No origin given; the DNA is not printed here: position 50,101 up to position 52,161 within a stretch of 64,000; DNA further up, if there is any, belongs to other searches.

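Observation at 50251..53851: Second A/B pair with the gene order swapped (B then A)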

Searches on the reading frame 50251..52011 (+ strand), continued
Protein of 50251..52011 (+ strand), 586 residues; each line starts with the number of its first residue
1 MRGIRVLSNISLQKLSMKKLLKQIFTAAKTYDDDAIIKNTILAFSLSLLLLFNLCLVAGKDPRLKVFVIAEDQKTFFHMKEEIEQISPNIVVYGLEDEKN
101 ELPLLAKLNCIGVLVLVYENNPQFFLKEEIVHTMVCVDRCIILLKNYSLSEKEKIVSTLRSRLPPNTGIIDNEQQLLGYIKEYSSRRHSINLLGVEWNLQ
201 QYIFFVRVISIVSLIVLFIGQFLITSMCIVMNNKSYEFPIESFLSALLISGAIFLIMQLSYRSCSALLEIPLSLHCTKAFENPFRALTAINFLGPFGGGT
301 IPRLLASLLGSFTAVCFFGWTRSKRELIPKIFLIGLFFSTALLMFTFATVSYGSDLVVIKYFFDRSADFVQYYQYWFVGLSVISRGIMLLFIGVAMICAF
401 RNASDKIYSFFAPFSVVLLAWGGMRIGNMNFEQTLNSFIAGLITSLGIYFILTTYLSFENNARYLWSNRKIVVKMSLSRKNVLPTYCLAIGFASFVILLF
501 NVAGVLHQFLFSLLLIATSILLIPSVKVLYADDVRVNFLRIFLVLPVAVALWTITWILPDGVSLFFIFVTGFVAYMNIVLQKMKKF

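Call 70: search_protein_families(library=pfam, proteins=[L004:2194-3627:+, L004:16840-17712:-, L004:15032-16630:-, L004:218-718:+], max_evalue=0.01)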
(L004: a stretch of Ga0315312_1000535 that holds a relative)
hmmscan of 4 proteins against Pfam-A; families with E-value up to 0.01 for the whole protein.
L004:2194-3627:+ (477 aa): 2 families
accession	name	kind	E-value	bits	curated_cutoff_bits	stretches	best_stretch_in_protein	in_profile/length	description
PF04055.27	Radical_SAM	-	7.1e-27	95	29.5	1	214-374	3-166/166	Radical SAM superfamily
PF02310.24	B12-binding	-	3.2e-10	40.3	32.1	1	26-144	7-116/121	B12 binding domain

L004:16840-17712:- (290 aa): 1 family
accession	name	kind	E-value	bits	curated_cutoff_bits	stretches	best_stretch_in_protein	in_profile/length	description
PF04015.17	DUF362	-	9.2e-48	163.4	24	1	37-232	1-199/200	Domain of unknown function (DUF362)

L004:15032-16630:- (532 aa): 2 families
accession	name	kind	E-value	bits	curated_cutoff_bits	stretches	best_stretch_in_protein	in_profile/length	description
PF01943.22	Polysacc_synt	-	5.6e-27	95.3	28.2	1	30-307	4-273/274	Polysaccharide biosynthesis protein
PF13440.11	Polysacc_synt_3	-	1.6e-25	90.4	23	1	53-354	3-291/293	Polysaccharide biosynthesis protein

L004:218-718:+ (166 aa): 1 family
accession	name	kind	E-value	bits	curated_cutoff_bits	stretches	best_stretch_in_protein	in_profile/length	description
PF04307.19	YdjM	-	1.8e-10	41.1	29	1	3-144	2-146/176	YdjM inner membrane protein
